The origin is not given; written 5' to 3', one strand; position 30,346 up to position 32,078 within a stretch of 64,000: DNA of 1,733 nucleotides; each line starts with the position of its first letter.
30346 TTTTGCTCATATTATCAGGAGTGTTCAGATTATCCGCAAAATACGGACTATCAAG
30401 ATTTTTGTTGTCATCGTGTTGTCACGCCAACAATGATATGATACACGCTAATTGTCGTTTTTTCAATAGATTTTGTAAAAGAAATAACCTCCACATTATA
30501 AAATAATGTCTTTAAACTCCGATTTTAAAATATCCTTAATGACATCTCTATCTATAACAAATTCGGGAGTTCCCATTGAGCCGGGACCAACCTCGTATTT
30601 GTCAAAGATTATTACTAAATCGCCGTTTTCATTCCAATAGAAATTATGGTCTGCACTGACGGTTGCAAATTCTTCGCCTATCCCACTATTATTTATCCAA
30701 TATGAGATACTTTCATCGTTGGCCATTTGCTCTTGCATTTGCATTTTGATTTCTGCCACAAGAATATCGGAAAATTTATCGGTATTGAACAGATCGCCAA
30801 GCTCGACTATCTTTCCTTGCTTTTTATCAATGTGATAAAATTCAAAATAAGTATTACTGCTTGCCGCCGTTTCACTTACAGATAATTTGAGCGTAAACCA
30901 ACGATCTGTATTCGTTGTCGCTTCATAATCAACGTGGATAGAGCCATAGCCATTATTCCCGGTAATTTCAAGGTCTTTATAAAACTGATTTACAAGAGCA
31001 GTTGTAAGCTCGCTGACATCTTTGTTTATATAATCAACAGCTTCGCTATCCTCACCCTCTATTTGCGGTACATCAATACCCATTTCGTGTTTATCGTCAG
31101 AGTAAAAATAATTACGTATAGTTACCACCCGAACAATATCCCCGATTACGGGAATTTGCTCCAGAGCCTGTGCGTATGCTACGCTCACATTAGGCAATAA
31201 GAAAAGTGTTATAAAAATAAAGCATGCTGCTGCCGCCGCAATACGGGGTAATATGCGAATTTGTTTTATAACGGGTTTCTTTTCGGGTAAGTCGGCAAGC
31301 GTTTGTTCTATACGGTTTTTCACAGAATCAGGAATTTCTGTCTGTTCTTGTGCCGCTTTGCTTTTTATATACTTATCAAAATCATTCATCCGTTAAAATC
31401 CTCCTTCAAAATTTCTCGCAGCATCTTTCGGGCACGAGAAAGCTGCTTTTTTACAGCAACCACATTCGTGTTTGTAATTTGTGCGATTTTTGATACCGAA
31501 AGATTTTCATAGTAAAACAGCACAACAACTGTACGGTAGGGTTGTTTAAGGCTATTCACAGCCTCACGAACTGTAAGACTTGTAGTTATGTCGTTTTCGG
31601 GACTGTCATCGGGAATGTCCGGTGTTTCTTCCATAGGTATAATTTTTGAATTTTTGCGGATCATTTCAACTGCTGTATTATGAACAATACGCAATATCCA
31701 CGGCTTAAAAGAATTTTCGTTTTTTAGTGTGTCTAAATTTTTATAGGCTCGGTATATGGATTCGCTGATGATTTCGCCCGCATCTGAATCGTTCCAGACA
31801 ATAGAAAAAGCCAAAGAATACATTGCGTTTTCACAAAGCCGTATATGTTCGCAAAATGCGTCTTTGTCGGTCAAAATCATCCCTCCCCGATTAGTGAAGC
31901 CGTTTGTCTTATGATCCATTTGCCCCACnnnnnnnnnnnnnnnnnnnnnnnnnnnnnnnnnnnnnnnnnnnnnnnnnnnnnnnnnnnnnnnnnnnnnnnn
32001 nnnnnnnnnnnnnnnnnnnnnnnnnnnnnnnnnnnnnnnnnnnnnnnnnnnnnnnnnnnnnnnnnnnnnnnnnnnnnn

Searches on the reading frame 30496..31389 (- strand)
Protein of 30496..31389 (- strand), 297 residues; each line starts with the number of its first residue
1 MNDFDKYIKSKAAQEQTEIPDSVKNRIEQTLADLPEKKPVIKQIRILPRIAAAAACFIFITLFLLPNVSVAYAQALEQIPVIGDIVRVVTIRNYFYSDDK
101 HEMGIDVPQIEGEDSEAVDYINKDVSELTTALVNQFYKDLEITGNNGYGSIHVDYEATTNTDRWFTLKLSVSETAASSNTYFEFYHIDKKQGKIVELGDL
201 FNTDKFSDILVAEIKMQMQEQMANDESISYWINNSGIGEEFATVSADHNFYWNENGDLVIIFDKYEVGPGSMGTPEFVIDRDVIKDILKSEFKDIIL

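Call 7: search_protein_families(library=pfam, proteins=[window:30496-31389:-], max_evalue=0.001)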
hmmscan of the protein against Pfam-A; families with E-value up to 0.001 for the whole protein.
window:30496-31389:- (297 aa): 2 families
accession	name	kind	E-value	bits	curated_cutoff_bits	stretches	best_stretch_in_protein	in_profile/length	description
PF11738.13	DUF3298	-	1.6e-16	61.4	24.1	1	199-281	2-83/84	Protein of unknown function (DUF3298)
PF13786.12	DUF4179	-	0.00049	20.9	30.1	1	45-91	4-49/94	Domain of unknown function (DUF4179)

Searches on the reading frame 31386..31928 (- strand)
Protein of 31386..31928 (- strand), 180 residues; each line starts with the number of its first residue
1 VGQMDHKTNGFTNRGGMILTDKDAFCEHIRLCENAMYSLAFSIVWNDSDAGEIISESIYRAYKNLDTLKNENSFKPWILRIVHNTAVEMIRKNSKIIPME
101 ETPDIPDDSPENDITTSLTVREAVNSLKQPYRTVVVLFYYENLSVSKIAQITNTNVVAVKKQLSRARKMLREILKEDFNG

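Call 7: search_protein_families(library=pfam, proteins=[window:31386-31928:-], max_evalue=0.001)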
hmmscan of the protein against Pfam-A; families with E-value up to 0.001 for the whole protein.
window:31386-31928:- (180 aa): 3 families
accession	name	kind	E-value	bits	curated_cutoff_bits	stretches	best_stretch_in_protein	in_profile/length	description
PF08281.18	Sigma70_r4_2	-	2.2e-13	50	25.7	1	120-170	4-54/54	Sigma-70, region 4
PF04542.20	Sigma70_r2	-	9.7e-10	38.5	24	1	33-95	6-70/71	Sigma-70 region 2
PF04545.22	Sigma70_r4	-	2.5e-05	24.2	24.1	1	125-172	3-50/50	Sigma-70, region 4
